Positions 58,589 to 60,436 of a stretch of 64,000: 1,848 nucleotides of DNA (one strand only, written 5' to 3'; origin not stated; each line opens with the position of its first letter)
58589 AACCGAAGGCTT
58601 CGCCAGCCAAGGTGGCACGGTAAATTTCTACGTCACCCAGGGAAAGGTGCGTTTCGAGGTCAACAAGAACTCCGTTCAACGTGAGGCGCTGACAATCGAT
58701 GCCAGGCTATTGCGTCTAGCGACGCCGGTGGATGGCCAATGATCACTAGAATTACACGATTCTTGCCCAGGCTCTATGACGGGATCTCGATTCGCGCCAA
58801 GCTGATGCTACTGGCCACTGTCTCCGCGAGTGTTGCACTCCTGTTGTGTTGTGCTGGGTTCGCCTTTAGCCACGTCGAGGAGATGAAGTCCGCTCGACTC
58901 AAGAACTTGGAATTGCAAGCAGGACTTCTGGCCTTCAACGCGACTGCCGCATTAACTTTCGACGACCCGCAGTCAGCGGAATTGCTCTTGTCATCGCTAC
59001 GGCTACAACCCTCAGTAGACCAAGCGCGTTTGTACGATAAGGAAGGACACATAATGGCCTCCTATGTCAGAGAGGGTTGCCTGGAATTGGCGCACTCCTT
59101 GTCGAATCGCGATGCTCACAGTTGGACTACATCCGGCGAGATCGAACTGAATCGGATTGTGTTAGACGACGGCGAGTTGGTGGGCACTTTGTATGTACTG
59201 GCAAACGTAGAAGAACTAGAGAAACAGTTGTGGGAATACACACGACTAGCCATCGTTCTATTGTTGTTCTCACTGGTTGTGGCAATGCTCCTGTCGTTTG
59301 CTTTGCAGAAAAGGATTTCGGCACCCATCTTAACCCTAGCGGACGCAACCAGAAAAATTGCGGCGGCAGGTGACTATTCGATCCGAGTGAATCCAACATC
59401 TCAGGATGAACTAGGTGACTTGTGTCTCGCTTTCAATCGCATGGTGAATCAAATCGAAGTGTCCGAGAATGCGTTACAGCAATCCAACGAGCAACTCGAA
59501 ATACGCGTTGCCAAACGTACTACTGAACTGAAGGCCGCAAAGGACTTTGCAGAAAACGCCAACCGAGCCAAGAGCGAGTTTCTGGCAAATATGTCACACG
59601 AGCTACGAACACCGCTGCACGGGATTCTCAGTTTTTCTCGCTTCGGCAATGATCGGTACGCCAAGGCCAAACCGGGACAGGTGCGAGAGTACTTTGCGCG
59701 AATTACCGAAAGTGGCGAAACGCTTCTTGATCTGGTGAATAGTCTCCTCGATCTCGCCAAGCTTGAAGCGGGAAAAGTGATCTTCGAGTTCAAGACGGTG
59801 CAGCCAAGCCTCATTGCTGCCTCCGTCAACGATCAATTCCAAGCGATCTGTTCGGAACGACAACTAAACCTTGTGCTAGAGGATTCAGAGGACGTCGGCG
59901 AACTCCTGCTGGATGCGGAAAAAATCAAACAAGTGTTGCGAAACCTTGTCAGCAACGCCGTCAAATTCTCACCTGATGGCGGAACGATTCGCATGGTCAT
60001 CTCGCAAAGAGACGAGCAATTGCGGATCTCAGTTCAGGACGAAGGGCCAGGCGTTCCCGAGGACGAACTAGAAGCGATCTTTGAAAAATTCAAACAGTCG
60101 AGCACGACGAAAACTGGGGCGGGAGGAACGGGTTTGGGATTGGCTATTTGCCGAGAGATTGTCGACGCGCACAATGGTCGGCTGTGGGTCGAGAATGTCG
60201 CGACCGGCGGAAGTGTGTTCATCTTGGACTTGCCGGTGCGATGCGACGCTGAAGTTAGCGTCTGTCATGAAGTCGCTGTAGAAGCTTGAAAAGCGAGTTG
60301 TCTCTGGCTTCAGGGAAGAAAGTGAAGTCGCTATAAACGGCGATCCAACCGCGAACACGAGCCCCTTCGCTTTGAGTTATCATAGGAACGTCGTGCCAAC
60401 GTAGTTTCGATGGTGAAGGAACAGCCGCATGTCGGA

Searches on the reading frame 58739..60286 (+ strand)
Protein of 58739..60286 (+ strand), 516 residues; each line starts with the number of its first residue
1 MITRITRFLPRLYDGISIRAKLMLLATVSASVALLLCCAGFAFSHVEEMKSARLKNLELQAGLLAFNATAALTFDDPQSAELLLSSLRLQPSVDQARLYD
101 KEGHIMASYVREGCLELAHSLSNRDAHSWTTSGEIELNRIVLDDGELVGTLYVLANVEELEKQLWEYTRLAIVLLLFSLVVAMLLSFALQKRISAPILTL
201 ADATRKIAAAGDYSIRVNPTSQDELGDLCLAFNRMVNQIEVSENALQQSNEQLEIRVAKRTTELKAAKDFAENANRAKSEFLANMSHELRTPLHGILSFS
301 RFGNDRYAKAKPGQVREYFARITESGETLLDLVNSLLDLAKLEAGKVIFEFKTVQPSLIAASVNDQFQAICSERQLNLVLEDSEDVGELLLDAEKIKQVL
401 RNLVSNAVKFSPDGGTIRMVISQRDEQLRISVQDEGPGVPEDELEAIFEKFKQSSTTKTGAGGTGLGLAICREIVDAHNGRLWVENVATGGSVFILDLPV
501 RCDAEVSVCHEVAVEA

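Call 80: search_protein_families(library=pfam, proteins=[window:58739-60286:+], max_evalue=0.00001)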
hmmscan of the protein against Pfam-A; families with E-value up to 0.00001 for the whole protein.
window:58739-60286:+ (516 aa): 5 families
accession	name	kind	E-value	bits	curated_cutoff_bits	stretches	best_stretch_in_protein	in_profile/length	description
PF02518.31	HATPase_c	-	8.7e-33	113.5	26.4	1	392-500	2-109/111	Histidine kinase-, DNA gyrase B-, and HSP90-like ATPase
PF00512.31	HisKA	-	5.3e-19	68.5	26.9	1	277-345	1-66/66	His Kinase A (phospho-acceptor) domain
PF17152.10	CHASE8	-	5.6e-18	65.5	27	1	50-153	2-101/102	Periplasmic sensor domain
PF00672.30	HAMP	-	1.2e-12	48.3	25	1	191-240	4-52/53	HAMP domain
PF13581.12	HATPase_c_2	-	7.9e-06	26.3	27.4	0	394-478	30-112/127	Histidine kinase-like ATPase domain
